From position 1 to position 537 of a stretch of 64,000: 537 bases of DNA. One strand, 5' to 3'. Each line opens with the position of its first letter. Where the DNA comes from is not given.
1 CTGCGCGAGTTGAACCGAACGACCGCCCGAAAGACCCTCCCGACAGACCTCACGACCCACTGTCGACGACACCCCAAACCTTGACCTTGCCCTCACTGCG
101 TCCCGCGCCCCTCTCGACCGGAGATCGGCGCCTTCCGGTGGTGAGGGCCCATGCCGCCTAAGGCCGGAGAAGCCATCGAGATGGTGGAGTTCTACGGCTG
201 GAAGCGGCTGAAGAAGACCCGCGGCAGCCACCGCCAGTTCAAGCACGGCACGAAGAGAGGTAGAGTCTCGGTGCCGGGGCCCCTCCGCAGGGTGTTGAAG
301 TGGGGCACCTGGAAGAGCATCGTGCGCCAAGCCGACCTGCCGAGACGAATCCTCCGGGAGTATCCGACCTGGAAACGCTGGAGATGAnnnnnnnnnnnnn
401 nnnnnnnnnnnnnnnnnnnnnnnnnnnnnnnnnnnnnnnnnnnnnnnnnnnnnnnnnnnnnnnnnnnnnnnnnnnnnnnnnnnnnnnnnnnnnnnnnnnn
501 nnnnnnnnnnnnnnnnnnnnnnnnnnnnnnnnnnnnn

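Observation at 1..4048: Tandem array of hicA toxins paired with antitoxins built from three HicB domains, ending in a toxin-less third copy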

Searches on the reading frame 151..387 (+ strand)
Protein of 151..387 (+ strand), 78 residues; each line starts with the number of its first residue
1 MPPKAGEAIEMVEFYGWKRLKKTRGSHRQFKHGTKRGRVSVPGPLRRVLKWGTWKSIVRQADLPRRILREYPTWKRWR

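Call 4: search_protein_families(library=pfam, proteins=[window:151-387:+], max_evalue=1)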
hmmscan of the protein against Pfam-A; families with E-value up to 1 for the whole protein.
window:151-387:+ (78 aa): 1 family
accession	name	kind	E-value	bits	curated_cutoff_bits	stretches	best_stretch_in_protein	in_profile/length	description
PF07927.17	HicA_toxin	-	9.3e-11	42.1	27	1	7-63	3-58/58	HicA toxin of bacterial toxin-antitoxin,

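Call 52: search_solved_structures(query=window:151-384:+, max_evalue=1, show_alignments=3)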
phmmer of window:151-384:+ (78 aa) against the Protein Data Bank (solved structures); distinct sequences matched with E-value up to 1: 4.
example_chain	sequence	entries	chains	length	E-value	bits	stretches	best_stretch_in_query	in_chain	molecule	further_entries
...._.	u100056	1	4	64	3.3e-06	30.4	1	6-62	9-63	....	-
4c26_A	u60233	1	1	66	4e-06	30.1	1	6-62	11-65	HICA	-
5i39_A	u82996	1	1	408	0.27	14.7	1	24-63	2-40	L-amino acid deaminase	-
5hxw_A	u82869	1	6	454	0.35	14.3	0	24-63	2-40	L-amino acid deaminase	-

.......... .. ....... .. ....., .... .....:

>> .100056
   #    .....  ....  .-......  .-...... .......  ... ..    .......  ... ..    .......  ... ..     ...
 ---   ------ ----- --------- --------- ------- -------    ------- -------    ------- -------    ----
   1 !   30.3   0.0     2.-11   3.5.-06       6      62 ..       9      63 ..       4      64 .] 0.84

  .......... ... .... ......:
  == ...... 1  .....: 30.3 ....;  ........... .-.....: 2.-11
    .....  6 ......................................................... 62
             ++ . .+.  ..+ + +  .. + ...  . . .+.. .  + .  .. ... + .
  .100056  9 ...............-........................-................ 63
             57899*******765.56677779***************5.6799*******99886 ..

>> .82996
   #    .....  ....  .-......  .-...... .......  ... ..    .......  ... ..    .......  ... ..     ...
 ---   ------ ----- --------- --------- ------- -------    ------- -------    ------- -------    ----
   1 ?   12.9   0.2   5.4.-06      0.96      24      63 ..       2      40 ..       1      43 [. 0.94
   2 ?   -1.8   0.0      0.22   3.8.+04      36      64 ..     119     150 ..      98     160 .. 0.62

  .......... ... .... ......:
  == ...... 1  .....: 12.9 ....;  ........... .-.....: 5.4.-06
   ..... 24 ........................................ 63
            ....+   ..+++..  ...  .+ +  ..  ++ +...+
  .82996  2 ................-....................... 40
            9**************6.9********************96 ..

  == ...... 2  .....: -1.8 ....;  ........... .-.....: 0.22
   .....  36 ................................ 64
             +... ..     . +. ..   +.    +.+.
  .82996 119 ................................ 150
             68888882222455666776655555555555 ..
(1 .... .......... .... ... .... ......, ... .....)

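Call 62: search_protein_families(library=padloc, proteins=[window:151-387:+], max_evalue=0.001)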
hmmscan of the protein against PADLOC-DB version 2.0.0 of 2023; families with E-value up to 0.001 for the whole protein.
window:151-387:+ (78 aa): 0 families

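Call 81: search_protein_families(library=ncbifam, proteins=[window:151-387:+], max_evalue=0.01)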
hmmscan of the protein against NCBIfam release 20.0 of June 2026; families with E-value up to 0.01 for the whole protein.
window:151-387:+ (78 aa): 0 families
